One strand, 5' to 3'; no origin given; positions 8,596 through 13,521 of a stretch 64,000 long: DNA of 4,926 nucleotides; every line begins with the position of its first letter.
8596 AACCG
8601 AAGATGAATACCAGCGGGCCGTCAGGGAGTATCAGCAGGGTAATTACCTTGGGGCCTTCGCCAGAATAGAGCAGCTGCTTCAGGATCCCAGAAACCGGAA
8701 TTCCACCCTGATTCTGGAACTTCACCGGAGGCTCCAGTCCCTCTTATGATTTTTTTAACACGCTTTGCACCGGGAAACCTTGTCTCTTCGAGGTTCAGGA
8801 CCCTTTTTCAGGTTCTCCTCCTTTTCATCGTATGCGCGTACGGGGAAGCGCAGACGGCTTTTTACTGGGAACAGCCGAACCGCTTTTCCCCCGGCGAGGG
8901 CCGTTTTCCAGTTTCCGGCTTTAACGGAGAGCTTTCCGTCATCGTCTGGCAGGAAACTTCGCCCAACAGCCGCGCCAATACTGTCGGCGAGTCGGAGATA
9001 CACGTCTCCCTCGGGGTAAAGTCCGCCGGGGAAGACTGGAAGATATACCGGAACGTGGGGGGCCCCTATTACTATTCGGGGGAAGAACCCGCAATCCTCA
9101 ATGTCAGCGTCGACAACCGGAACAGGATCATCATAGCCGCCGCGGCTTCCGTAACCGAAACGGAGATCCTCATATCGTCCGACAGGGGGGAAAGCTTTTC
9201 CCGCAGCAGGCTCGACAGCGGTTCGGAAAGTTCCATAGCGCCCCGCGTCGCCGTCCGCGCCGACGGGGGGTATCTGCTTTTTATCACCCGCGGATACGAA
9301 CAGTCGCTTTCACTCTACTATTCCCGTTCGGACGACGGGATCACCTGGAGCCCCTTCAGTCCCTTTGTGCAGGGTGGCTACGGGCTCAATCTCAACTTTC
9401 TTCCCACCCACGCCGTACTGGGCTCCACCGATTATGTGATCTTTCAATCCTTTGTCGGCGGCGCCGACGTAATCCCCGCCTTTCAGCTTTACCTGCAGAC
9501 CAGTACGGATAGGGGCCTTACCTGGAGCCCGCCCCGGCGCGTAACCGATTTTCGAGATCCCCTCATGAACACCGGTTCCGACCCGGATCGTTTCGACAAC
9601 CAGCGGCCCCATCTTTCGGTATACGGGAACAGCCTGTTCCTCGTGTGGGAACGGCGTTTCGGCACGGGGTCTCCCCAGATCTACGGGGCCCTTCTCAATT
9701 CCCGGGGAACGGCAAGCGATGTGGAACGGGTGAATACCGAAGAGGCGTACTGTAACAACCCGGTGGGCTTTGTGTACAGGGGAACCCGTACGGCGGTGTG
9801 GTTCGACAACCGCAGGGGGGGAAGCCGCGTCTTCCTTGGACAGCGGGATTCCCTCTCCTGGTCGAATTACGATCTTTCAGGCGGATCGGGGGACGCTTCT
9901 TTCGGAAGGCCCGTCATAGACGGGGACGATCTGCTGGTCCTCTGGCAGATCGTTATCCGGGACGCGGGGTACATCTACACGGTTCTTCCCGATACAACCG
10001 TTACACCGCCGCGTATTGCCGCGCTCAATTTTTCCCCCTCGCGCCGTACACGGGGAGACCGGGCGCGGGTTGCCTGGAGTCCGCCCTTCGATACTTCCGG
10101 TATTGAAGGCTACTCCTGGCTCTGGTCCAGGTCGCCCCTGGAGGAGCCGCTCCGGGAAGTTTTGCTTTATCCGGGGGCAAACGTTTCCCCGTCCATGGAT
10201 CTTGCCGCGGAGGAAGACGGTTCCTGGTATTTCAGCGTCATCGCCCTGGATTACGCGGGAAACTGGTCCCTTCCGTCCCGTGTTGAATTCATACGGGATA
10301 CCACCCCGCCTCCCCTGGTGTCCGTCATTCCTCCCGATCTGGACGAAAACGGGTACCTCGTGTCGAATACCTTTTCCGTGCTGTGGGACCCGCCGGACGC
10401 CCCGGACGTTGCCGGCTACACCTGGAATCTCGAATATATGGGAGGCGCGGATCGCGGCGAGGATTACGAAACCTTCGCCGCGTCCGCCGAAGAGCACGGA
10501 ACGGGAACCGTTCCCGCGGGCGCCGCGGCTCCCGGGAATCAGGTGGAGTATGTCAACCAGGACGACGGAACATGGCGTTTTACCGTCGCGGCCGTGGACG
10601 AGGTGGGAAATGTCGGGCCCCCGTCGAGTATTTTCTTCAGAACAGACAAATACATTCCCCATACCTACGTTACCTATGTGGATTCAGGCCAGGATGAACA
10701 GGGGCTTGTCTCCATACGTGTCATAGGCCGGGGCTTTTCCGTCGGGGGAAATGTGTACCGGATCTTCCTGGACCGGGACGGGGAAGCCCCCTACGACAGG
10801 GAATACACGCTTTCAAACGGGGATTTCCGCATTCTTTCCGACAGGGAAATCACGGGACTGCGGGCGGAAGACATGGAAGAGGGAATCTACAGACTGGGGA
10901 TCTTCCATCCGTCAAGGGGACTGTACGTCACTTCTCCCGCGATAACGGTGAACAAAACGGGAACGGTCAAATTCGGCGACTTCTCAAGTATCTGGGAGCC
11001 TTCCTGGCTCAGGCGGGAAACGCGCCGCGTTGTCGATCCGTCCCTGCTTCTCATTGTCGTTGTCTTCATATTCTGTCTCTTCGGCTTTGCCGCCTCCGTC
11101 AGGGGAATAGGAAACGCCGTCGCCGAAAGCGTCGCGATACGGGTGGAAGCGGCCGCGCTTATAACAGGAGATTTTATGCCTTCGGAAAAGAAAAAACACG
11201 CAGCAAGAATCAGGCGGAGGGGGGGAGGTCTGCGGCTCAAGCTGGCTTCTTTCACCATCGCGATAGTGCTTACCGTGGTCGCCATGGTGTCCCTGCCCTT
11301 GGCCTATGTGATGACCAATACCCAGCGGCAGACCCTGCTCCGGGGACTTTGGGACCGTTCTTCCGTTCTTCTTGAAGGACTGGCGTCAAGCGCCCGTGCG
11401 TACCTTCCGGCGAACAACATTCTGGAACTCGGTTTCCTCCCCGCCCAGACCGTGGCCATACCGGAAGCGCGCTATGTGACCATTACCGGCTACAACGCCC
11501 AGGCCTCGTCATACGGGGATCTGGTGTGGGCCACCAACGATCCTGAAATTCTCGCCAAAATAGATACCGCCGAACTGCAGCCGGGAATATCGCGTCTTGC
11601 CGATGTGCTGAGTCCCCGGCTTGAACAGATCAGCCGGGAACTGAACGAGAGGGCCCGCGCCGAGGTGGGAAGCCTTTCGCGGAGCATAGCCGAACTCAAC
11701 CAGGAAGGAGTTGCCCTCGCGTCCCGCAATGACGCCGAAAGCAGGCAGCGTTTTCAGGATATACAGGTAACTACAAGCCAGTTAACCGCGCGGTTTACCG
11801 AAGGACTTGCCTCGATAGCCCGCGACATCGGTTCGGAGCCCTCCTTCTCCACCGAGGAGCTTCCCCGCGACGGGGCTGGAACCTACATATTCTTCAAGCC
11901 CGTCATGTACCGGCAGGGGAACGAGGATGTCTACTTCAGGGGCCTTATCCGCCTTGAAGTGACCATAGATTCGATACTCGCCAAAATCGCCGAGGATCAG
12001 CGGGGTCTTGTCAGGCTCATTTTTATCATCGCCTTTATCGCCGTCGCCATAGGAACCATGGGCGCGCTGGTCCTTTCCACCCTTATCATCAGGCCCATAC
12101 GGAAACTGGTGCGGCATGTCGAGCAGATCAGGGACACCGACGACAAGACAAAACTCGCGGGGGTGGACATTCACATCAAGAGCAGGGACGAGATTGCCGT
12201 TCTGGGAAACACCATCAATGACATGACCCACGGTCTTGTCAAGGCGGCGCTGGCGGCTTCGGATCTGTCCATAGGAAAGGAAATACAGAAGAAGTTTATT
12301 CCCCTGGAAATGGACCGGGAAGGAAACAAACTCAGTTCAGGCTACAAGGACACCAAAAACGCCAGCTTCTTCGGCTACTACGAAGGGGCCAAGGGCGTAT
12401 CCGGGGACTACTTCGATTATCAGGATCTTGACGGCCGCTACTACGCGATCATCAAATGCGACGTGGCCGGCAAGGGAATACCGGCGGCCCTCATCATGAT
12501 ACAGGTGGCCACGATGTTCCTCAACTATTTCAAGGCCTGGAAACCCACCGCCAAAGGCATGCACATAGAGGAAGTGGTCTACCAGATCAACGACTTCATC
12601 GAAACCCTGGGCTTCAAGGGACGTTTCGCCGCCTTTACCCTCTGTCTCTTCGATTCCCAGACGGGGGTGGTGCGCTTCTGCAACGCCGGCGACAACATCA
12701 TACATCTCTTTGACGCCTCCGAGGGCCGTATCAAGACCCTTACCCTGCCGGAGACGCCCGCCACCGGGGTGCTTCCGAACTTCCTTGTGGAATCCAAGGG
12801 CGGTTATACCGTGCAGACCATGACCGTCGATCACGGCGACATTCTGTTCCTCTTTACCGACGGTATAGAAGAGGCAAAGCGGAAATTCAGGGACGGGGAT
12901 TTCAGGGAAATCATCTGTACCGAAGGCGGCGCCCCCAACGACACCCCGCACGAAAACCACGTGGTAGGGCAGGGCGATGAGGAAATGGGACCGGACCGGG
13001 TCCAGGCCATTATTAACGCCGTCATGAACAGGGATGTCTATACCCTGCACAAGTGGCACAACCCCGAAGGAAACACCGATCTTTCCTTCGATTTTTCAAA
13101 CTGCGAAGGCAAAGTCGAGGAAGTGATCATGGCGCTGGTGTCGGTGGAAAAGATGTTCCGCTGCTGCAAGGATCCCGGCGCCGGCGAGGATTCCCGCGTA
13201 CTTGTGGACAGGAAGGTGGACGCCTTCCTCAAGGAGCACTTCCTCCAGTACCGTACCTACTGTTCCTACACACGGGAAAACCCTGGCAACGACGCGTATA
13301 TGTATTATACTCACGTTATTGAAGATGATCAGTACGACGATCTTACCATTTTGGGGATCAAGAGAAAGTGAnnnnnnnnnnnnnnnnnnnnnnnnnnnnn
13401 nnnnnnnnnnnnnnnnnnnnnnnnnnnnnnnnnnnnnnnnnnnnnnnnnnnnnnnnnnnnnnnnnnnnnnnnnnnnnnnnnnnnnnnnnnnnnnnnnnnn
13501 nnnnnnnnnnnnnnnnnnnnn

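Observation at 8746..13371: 1541-aa three-pass chimera: sialidase-like BNR propeller + FN3 pair + second periplasmic module + HAMP + SpoIIE/PP2C phosphatase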

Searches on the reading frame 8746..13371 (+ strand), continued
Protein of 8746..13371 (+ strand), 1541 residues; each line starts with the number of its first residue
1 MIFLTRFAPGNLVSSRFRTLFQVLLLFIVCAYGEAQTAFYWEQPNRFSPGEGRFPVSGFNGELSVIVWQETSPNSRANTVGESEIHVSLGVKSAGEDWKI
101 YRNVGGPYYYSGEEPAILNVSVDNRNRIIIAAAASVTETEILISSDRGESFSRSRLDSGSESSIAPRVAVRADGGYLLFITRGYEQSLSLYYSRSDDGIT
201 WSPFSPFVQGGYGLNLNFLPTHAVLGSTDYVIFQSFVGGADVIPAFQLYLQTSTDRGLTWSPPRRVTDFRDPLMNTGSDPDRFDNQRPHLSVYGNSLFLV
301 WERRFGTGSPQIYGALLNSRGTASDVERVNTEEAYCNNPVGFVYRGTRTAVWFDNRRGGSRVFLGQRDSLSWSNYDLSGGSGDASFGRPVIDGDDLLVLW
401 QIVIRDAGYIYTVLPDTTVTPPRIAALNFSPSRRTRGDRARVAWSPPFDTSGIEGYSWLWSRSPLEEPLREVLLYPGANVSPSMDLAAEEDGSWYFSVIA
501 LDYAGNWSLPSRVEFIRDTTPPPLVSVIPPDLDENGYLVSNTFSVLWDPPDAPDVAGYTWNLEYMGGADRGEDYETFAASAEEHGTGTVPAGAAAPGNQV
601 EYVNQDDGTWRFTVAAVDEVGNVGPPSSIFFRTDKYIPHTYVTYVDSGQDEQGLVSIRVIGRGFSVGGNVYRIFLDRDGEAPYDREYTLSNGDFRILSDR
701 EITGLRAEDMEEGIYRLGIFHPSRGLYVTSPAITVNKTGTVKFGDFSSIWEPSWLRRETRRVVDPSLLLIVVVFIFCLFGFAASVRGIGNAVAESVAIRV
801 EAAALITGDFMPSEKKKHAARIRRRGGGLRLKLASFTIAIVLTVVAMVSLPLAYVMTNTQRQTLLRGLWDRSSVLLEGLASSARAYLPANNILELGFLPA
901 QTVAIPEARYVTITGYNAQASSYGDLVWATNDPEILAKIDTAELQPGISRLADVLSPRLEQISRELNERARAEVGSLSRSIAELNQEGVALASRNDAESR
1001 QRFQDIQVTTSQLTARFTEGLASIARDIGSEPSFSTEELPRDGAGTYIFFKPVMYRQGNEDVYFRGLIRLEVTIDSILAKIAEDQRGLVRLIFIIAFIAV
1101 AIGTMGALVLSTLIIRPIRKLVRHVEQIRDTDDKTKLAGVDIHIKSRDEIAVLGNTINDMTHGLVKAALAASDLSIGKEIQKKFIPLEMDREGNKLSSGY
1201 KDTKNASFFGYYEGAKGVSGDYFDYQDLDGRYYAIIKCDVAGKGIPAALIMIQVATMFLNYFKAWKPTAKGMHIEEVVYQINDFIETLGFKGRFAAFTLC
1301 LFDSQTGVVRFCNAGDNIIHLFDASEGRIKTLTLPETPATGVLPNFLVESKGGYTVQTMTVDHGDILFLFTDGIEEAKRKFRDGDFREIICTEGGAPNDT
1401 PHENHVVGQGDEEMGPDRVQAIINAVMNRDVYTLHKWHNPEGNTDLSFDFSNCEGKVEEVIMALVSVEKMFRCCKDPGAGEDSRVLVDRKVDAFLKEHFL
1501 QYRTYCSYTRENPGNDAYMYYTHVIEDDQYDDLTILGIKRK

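Call 20: search_solved_structures(query=window:8746-13371:+, max_evalue=1, show_alignments=2)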
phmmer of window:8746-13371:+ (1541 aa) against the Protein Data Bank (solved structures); distinct sequences matched with E-value up to 1: 5.
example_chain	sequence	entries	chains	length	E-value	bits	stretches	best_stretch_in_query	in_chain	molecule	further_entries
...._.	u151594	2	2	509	4.5e-05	24.2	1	186-269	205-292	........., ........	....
8feb_A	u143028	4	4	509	5.2e-05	24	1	186-269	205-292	Sialidase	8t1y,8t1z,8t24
8gn6_C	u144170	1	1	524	7.6e-05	23.4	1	186-269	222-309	Sialidase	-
8gn6_A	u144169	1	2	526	7.7e-05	23.4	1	186-269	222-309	Sialidase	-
5dds_A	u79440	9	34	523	0.47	10.9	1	919-988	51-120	CrmG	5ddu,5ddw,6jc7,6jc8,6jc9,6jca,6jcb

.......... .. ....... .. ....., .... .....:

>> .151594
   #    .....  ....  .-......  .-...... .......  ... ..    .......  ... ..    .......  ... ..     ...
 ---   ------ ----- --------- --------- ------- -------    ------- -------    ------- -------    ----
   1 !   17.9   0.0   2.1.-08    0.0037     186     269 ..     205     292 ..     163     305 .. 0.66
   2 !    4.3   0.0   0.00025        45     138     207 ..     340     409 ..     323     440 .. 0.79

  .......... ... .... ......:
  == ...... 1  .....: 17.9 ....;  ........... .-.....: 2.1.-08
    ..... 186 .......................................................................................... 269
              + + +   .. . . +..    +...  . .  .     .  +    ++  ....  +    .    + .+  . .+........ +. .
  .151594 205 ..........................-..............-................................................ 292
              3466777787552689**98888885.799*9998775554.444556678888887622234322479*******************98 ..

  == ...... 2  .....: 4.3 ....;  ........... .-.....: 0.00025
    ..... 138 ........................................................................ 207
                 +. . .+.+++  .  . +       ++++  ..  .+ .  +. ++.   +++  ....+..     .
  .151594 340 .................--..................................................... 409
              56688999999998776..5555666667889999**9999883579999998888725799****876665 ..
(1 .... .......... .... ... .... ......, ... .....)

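Call 28: find_related_loci(query=A1, collection=genome_contigs, flank=10000)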
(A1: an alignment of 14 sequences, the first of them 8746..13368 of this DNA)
Query A1 (1541 aa) in genome_contigs; peptide patterns used: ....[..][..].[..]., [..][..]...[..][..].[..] (x = any residue, [..] = any of these).
599 stretches matched a pattern (row limit reached: there are more); 537 encode a relative of the query (tblastn E <= 1e-3); the best 80 are kept; 80 distinct loci.
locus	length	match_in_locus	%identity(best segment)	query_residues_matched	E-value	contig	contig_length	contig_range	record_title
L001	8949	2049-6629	80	12-1541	0e+0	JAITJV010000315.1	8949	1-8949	MAG: Treponema sp. isolate Pcl387_bin23 k119_3045846, whole genome shotgun sequence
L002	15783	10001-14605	69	12-1541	0e+0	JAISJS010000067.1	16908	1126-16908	MAG: Treponema sp. isolate Hs463_bin133 k119_2417144, whole genome shotgun sequence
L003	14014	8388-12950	70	26-1541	0e+0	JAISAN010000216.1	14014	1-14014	MAG: Treponema sp. isolate Gx481_bin158 k119_2756774, whole genome shotgun sequence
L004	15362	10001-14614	67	12-1541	0e+0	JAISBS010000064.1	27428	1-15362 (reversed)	MAG: Treponema sp. isolate Gx481_bin31 k119_2197345, whole genome shotgun sequence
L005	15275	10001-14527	65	35-1541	0e+0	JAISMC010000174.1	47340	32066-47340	MAG: Treponema sp. isolate Im510_bin16 k119_717126, whole genome shotgun sequence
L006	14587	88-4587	66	39-1541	0e+0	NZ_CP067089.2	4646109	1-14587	Breznakiella homolactica strain RmG30 chromosome, complete genome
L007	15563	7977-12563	62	23-1541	0e+0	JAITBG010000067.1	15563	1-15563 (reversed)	MAG: Treponema sp. isolate Ncb351_bin77 k119_4111975, whole genome shotgun sequence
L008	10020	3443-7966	65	39-1541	0e+0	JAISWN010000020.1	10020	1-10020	MAG: Treponema sp. isolate Nc350_bin133 k119_4250153, whole genome shotgun sequence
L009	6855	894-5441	61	35-1541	0e+0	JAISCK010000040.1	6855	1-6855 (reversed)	MAG: Spirochaetaceae bacterium isolate Gx481_bin73 k119_4643014, whole genome shotgun sequence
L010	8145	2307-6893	61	17-1541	0e+0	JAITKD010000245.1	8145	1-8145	MAG: Spirochaetaceae bacterium isolate Pcl387_bin37 k119_1848495, whole genome shotgun sequence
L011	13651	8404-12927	62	33-1541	0e+0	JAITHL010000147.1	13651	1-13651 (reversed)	MAG: Treponema sp. isolate Pc512_bin78 k119_2762432, whole genome shotgun sequence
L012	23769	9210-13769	61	20-1541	0e+0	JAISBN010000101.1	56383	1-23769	MAG: Treponema sp. isolate Gx481_bin22 k119_5247613, whole genome shotgun sequence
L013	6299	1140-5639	59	35-1541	0e+0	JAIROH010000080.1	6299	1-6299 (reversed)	MAG: Treponema sp. isolate Cd354_bin69 k119_1812305, whole genome shotgun sequence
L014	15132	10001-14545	59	23-1541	0e+0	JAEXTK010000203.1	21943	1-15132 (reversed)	MAG: Spirochaetes bacterium isolate OH_HBrB_349 k127_1704763, whole genome shotgun sequence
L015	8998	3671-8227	63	23-1541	0e+0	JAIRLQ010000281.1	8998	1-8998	MAG: Treponema sp. isolate Cc175_bin57 k119_387777, whole genome shotgun sequence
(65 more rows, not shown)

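Call 76: find_encoding_contigs(protein=P0001, flank=6000, max_places=2)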
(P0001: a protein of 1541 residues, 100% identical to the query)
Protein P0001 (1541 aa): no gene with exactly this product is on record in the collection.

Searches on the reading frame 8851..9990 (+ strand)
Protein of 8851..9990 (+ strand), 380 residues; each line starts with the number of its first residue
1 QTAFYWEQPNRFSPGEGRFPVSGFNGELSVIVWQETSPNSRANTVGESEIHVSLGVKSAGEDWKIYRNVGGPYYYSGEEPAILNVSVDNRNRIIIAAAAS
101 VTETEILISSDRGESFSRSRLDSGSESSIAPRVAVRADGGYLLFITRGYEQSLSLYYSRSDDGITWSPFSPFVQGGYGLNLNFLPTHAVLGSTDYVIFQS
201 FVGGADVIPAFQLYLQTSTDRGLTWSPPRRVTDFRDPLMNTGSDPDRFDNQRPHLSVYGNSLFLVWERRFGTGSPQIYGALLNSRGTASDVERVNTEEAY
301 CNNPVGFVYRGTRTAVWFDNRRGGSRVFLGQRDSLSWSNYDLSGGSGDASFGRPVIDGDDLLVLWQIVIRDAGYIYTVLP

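Call 73: search_protein_families(library=pfam, proteins=[window:8851-9990:+], max_evalue=10)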
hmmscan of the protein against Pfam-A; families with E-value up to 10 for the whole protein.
window:8851-9990:+ (380 aa): 4 families
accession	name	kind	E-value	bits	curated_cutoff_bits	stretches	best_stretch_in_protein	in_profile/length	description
PF02012.26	BNR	-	6.8e-06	25.8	27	1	216-227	1-12/12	BNR/Asp-box repeat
PF13088.12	BNR_2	-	7.3e-06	26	31.4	2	106-170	140-202/277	BNR repeat-like domain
PF15902.12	Sortilin-Vps10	-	0.051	12.8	33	1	88-173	34-116/446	Sortilin, neurotensin receptor 3,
PF21471.3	Reelin_subrepeat-B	-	0.2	11.9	27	1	192-228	36-75/127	Reelin subrepeat B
